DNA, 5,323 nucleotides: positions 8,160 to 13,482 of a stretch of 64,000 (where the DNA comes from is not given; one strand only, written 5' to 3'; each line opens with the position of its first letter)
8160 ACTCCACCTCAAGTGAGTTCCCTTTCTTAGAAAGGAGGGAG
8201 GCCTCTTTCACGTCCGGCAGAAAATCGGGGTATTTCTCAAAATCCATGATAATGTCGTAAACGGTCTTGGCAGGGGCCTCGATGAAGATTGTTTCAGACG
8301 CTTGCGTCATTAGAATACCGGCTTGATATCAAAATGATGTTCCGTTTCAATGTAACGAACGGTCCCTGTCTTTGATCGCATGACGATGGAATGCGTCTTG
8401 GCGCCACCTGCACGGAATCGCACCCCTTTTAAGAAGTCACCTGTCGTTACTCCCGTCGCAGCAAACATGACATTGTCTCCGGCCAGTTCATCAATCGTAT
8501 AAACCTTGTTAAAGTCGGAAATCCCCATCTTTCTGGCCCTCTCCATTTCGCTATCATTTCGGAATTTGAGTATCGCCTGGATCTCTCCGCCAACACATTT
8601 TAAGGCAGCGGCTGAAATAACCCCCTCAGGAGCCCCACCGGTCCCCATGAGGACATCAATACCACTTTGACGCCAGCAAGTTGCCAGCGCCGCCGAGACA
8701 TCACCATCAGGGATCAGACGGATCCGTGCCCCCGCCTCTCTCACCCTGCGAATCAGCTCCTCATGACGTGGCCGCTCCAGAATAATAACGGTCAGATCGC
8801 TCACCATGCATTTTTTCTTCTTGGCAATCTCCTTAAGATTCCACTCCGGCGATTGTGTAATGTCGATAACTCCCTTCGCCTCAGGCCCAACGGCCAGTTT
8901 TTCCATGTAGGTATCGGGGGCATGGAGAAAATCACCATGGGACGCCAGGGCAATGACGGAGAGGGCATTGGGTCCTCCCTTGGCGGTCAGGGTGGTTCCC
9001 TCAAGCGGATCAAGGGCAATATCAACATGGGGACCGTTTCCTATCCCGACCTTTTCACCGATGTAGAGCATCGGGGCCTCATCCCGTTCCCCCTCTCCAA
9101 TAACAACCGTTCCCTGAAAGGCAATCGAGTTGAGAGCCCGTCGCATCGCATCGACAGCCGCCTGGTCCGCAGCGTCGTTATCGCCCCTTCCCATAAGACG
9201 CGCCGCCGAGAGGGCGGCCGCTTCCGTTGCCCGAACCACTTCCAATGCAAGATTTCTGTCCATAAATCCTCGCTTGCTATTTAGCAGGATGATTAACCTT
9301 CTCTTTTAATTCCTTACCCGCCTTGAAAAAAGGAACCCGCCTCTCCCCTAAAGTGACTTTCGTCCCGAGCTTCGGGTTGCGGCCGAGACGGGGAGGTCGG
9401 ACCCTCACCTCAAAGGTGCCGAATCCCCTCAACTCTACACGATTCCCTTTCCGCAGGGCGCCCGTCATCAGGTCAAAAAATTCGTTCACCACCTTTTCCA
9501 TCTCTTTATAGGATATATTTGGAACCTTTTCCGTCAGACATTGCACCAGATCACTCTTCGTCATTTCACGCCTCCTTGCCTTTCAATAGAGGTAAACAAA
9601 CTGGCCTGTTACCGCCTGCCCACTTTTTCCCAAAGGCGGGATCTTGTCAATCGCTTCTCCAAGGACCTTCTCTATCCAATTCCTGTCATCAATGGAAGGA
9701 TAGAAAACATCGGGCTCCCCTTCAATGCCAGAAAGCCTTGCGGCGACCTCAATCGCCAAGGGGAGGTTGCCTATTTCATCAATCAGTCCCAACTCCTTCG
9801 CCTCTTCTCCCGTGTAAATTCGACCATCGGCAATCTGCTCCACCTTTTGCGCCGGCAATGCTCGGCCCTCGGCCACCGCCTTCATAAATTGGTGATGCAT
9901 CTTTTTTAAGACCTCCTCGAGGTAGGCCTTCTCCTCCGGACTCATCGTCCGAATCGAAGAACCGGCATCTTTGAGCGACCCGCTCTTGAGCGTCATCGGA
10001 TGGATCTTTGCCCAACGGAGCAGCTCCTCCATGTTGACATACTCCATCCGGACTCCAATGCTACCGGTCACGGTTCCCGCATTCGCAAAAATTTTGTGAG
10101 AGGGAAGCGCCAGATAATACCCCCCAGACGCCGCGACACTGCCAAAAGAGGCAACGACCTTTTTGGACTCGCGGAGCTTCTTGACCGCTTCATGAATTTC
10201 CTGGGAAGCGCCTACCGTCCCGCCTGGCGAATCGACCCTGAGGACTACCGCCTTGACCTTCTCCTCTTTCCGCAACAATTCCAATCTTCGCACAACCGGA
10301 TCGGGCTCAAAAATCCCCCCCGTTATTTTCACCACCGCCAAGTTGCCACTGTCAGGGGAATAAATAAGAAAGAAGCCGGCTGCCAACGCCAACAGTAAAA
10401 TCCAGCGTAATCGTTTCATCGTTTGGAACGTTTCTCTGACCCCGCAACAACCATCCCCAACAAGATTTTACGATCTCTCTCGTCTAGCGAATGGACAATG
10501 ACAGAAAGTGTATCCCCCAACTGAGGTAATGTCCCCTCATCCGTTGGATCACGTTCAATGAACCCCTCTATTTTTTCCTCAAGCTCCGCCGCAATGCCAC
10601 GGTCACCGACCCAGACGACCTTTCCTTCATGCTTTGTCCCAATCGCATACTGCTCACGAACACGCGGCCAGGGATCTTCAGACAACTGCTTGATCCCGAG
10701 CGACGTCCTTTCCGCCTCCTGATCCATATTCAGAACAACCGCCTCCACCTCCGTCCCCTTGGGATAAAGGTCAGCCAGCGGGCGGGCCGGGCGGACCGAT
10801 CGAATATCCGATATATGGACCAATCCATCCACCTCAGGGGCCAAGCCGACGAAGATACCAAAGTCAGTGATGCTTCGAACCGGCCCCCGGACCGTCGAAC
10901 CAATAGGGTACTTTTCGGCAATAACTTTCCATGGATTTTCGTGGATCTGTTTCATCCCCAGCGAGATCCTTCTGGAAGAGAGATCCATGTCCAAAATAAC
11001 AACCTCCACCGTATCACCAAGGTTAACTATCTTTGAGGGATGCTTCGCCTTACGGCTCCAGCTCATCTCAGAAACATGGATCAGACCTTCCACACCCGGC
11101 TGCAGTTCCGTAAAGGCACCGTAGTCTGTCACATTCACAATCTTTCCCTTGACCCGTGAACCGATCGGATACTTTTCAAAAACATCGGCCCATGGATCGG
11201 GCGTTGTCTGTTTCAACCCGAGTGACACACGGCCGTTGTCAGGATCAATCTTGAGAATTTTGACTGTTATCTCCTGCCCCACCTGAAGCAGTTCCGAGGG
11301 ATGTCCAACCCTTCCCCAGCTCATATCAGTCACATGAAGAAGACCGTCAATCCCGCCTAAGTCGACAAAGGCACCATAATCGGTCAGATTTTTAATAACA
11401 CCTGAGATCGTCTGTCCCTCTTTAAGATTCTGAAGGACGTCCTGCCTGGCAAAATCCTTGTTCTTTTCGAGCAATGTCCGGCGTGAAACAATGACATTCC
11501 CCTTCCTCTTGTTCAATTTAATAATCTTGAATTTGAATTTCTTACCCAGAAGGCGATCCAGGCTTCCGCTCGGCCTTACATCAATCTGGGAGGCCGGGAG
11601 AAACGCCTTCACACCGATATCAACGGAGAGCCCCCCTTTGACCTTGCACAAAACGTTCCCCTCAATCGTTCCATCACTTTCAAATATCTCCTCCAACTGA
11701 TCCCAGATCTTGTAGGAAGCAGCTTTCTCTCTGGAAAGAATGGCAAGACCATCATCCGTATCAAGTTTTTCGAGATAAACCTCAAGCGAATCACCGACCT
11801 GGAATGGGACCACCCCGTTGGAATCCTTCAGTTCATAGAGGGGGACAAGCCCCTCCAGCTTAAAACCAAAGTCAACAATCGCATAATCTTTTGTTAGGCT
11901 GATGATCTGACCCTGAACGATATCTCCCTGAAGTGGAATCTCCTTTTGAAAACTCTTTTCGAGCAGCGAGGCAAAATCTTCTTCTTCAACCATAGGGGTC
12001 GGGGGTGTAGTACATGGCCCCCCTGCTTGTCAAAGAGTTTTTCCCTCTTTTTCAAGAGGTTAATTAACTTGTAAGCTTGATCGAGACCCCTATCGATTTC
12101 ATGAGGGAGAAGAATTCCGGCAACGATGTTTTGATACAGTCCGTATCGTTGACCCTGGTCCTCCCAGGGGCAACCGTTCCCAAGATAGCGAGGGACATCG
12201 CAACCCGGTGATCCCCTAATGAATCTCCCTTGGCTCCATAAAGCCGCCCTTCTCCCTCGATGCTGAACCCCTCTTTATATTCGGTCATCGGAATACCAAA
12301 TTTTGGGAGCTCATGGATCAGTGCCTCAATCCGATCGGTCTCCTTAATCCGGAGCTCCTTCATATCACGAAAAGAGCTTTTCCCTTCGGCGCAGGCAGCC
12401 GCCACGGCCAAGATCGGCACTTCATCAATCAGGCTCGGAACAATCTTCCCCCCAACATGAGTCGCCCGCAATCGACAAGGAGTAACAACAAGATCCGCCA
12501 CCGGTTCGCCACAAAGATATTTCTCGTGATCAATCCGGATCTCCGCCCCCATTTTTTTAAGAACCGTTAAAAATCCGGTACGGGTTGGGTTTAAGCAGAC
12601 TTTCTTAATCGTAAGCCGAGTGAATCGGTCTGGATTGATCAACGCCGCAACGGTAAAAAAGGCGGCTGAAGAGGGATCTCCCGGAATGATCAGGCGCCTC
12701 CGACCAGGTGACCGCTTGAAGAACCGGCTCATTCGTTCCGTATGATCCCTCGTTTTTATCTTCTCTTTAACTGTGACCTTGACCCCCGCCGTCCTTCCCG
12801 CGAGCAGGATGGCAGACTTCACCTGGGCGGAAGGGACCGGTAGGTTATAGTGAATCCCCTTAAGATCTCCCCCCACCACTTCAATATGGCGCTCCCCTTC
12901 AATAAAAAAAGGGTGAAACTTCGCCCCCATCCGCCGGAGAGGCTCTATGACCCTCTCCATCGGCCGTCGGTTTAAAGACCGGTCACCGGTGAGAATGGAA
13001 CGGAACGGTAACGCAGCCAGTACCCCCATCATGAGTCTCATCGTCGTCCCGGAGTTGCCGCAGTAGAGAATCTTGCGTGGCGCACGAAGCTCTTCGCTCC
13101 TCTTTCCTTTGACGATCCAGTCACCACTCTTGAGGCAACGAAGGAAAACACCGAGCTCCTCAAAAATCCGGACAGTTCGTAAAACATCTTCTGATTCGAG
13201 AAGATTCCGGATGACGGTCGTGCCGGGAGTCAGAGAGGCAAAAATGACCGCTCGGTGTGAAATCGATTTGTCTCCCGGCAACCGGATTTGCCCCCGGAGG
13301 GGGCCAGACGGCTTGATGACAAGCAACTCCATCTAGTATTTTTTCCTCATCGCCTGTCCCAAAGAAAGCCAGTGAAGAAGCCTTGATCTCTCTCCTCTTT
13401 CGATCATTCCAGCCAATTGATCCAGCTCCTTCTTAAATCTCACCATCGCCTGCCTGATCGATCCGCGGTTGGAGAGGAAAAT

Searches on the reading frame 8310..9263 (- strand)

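Call 72: search_protein_families(library=pfam, proteins=[window:8310-9263:-], max_evalue=0.00001)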
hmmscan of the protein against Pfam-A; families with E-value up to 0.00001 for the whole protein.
window:8310-9263:- (317 aa): 1 family
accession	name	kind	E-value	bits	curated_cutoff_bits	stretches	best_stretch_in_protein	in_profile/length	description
PF03320.18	FBPase_glpX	-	2e-146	487.1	27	1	3-309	1-307/307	Bacterial fructose-1,6-bisphosphatase, glpX-encoded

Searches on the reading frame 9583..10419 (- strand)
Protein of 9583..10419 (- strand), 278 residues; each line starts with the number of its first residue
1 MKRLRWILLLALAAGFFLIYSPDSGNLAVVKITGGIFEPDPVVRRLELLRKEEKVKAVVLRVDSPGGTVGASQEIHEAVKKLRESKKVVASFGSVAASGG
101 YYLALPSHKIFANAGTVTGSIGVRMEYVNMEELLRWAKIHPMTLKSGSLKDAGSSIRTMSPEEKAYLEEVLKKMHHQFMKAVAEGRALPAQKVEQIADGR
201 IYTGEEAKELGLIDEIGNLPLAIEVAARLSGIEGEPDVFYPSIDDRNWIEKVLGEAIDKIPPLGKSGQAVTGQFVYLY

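Call 43: search_protein_families(library=pfam, proteins=[window:9583-10419:-], max_evalue=0.00001)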
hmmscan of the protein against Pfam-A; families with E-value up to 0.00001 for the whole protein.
window:9583-10419:- (278 aa): 3 families
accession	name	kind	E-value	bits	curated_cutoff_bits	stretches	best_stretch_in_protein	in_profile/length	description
PF01343.23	Peptidase_S49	-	9.9e-46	155.9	24.9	1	81-232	2-153/154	Peptidase family S49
PF00574.28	CLP_protease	-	3.1e-10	40.7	20.2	0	42-104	33-93/182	Clp protease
PF25145.1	NfeD1b_N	-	8.1e-08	32.5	40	1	51-124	27-98/189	NfeD1b, N-terminal domain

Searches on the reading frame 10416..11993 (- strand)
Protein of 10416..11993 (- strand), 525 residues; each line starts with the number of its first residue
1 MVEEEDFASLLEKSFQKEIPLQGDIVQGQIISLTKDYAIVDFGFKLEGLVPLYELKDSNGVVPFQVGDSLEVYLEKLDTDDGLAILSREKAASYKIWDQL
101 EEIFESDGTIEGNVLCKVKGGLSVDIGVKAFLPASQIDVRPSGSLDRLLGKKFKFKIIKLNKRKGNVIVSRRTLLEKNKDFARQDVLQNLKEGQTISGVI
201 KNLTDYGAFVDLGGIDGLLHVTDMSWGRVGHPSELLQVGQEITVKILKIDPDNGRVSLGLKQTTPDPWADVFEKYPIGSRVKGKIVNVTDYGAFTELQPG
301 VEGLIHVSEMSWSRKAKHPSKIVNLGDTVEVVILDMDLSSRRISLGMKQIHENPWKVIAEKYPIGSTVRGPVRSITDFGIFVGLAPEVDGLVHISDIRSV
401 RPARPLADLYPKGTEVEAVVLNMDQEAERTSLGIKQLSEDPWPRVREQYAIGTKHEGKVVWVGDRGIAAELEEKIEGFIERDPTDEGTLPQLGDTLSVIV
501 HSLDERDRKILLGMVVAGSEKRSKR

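Call 72: search_protein_families(library=pfam, proteins=[window:10416-11993:-], max_evalue=0.00001)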
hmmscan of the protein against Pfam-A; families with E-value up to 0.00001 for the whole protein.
window:10416-11993:- (525 aa): 3 families
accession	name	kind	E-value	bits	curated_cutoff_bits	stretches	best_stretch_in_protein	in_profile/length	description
PF00575.29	S1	-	9.9e-79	260.2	22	5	191-261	3-74/74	S1 RNA binding domain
PF23459.1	S1_RRP5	-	4.2e-25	88.5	27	0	278-342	4-67/72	RRP5 S1 domain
PF21710.3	Spt6_S1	-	1.3e-12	48.2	27.5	0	284-343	23-82/91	Spt6, S1/OB domain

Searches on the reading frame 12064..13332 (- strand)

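Call 72: search_protein_families(library=pfam, proteins=[window:12064-13332:-], max_evalue=0.00001)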
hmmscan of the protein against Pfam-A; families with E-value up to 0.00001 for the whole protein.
window:12064-13332:- (422 aa): 1 family
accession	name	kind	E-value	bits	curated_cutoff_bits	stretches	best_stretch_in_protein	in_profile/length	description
PF00275.25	EPSP_synthase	-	4.9e-99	332.3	22.8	1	7-409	2-415/417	EPSP synthase (3-phosphoshikimate 1-carboxyvinyltransferase)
